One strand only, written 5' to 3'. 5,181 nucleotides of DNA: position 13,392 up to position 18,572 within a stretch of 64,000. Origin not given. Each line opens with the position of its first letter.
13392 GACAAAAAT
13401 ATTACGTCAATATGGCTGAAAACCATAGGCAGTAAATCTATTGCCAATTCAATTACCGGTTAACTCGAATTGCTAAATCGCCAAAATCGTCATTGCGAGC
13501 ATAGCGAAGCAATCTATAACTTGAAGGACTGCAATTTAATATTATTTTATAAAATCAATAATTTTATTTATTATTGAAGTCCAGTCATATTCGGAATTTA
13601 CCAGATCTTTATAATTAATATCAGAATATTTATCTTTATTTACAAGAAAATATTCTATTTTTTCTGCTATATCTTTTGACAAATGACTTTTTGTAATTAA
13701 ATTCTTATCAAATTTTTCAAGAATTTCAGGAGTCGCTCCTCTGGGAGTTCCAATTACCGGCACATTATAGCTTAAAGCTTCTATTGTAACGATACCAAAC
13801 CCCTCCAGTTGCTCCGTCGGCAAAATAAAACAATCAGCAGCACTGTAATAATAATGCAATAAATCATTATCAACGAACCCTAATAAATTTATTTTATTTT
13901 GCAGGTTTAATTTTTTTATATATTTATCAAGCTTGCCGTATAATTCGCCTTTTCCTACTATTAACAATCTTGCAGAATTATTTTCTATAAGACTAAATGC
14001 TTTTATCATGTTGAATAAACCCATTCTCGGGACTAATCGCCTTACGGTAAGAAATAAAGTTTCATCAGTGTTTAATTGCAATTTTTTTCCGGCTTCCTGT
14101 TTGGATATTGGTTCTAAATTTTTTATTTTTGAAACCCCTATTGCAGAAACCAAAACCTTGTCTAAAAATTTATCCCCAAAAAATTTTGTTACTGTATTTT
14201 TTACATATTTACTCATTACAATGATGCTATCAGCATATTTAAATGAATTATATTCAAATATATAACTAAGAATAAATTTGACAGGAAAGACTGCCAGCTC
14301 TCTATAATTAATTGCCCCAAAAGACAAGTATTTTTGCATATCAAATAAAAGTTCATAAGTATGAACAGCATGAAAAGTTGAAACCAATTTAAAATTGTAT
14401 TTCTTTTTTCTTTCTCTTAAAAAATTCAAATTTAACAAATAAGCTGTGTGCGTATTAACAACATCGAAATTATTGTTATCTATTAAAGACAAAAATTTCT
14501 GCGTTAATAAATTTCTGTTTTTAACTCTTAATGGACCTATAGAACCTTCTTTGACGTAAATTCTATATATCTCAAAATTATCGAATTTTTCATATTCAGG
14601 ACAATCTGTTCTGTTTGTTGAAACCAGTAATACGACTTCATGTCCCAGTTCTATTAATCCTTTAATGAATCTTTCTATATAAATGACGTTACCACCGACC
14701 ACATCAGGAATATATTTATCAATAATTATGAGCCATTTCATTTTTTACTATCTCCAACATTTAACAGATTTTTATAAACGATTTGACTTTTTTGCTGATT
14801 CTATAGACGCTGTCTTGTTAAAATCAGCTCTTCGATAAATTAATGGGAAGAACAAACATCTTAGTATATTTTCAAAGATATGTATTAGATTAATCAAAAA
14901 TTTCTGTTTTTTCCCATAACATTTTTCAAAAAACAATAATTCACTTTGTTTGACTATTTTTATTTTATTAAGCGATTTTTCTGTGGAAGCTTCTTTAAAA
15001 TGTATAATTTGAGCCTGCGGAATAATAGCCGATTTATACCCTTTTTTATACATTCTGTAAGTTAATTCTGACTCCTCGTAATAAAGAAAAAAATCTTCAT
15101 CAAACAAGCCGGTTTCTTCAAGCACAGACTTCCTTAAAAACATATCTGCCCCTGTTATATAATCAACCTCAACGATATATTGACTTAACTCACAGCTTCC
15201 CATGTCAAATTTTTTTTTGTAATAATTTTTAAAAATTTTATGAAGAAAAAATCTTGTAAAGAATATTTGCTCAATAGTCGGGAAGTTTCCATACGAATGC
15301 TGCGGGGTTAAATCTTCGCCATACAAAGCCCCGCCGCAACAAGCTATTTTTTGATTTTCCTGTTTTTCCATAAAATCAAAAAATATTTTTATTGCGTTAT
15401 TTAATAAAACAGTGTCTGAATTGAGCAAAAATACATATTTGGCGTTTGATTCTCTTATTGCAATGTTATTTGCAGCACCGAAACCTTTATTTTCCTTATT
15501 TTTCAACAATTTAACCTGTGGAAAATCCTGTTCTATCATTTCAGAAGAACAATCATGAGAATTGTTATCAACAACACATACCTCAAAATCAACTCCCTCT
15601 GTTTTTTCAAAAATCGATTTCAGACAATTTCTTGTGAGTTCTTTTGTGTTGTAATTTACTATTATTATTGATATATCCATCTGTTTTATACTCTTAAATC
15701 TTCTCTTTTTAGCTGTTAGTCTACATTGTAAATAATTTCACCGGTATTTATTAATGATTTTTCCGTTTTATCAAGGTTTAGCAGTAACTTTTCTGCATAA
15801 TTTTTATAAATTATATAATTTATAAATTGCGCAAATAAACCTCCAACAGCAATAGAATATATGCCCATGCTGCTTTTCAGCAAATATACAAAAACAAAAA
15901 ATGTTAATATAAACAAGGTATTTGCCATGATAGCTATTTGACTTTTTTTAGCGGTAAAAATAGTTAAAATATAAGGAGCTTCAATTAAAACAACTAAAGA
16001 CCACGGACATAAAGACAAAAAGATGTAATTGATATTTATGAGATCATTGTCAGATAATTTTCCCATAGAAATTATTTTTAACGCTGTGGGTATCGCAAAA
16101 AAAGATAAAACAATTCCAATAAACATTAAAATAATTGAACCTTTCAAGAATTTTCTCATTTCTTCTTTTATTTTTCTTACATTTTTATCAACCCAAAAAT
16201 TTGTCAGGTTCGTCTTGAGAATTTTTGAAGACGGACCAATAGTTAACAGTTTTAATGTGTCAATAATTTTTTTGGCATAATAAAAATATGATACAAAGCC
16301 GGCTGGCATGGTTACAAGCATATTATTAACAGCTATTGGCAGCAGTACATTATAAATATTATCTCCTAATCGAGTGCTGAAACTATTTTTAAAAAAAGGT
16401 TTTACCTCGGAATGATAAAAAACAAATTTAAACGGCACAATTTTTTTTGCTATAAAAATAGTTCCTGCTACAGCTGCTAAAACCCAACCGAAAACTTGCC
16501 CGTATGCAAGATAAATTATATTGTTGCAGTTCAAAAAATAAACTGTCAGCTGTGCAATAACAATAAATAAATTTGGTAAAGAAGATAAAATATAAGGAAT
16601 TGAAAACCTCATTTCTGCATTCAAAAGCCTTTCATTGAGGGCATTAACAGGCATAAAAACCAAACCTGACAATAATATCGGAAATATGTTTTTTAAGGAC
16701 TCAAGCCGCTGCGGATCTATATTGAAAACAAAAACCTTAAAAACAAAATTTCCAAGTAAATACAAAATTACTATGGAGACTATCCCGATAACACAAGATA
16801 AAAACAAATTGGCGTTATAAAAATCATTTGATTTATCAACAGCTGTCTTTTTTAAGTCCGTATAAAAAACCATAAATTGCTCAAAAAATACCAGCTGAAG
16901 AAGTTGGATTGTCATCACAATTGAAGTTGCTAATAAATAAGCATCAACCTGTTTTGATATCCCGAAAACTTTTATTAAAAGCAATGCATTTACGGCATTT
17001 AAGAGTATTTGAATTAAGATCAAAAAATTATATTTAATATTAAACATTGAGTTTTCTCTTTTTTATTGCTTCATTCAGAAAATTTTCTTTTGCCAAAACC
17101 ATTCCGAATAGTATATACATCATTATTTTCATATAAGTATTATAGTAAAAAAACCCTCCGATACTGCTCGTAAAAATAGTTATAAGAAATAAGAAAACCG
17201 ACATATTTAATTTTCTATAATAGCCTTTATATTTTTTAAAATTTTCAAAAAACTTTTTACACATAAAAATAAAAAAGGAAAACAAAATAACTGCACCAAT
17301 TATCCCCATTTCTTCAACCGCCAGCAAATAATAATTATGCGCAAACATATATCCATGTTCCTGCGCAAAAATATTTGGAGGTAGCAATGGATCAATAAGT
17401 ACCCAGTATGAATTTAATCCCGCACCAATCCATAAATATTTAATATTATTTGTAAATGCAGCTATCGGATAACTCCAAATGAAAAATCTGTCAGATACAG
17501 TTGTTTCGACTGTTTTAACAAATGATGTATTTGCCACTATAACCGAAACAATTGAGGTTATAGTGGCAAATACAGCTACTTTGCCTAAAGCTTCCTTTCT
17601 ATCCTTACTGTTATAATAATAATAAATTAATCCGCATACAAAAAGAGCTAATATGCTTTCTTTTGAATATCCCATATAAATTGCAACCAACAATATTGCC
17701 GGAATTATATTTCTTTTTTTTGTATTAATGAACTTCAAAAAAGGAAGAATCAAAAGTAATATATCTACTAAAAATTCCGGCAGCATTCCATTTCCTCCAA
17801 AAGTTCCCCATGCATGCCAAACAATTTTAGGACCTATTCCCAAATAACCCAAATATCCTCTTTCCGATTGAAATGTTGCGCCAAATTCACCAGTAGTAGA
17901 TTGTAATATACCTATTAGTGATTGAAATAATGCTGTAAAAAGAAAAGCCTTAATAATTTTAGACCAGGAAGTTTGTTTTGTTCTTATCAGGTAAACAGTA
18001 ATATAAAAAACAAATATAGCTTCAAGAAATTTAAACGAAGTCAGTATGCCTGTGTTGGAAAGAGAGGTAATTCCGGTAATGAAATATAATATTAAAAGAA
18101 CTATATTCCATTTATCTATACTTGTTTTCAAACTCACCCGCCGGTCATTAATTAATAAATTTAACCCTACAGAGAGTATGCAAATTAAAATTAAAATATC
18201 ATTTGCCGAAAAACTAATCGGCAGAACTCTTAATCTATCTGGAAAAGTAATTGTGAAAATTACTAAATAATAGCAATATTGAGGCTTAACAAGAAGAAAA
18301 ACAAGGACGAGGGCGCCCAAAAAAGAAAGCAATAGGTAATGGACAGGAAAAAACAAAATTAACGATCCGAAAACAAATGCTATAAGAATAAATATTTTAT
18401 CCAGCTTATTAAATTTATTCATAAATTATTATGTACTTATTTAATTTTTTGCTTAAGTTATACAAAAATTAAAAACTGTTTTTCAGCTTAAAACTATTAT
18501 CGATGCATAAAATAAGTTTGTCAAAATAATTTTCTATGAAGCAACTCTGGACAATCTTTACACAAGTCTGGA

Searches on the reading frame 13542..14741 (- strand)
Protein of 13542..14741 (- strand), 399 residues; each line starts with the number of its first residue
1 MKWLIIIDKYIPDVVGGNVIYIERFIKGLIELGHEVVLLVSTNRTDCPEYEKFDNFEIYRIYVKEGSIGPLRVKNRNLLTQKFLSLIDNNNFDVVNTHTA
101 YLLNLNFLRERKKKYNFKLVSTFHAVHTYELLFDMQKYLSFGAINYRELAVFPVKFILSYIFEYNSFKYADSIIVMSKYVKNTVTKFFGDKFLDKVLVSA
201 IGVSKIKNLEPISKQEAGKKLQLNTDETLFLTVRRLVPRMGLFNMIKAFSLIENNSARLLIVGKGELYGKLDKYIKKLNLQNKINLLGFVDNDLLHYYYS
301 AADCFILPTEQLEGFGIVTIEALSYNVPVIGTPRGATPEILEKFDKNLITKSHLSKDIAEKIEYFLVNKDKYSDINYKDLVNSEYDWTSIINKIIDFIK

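Call 89: search_protein_families(library=pfam, proteins=[window:13542-14741:-], max_evalue=0.00001)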
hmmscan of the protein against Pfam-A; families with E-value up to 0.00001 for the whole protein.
window:13542-14741:- (399 aa): 4 families
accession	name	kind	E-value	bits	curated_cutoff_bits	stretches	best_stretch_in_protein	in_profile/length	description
PF00534.26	Glycos_transf_1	-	8.2e-36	123.6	26.4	1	214-377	2-167/172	Glycosyl transferases group 1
PF13692.12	Glyco_trans_1_4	-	5.3e-24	85.5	27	1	229-366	3-140/142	Glycosyl transferases group 1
PF13439.12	Glyco_transf_4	-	1.4e-15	58.2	28.5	1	15-189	1-153/170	Glycosyltransferase Family 4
PF13579.12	Glyco_trans_4_4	-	5.5e-06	27.2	29.7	0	16-184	1-142/158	Glycosyl transferase 4-like domain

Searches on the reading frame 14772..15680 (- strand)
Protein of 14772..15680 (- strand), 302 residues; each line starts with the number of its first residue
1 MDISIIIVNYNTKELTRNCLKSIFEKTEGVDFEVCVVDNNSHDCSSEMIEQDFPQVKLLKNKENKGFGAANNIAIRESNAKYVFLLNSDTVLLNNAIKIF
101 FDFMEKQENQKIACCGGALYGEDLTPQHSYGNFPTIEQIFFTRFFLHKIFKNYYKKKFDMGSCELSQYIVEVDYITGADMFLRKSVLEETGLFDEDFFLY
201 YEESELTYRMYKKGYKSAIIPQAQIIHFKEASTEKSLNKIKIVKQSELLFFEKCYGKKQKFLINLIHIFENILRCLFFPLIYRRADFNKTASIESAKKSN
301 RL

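Call 89: search_protein_families(library=pfam, proteins=[window:14772-15680:-], max_evalue=0.00001)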
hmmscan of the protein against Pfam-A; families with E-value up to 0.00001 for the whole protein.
window:14772-15680:- (302 aa): 3 families
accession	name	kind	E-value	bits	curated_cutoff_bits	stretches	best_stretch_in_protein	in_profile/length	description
PF00535.33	Glycos_transf_2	-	7.4e-23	81.8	23.3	1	4-161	1-154/168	Glycosyl transferase family 2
PF13641.12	Glyco_tranf_2_3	-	2.4e-15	57.6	27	1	3-238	3-222/230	Glycosyltransferase like family 2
PF13632.12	Glyco_trans_2_3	-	7.4e-08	32.9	27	1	82-234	1-127/198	Glycosyl transferase family group 2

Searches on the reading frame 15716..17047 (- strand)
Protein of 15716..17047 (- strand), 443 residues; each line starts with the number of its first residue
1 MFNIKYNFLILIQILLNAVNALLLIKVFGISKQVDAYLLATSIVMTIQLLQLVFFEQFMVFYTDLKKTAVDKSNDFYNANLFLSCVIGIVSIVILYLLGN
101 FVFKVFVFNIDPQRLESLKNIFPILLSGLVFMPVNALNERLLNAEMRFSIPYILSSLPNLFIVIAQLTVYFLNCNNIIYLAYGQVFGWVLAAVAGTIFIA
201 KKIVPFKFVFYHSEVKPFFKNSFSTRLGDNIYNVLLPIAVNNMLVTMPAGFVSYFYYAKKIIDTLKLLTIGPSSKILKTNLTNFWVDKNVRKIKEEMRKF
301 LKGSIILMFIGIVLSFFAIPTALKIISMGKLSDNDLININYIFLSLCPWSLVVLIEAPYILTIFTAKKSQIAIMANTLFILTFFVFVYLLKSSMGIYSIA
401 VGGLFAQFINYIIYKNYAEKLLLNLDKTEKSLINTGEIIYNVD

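Call 90: search_protein_families(library=pfam, proteins=[window:15716-17047:-], max_evalue=0.00001)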
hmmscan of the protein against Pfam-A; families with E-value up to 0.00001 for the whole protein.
window:15716-17047:- (443 aa): 1 family
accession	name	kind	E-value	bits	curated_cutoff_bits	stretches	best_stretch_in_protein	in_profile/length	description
PF03023.19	MurJ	-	1.4e-14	54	27.4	1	26-420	3-401/451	Lipid II flippase MurJ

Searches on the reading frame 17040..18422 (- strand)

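Call 90: search_protein_families(library=pfam, proteins=[window:17040-18422:-], max_evalue=0.00001)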
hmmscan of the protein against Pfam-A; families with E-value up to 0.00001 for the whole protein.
window:17040-18422:- (460 aa): 1 family
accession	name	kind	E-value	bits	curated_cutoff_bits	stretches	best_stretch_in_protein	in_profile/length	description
PF04932.20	Wzy_C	-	4.8e-09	36.6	31.7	1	242-381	4-149/149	O-Antigen ligase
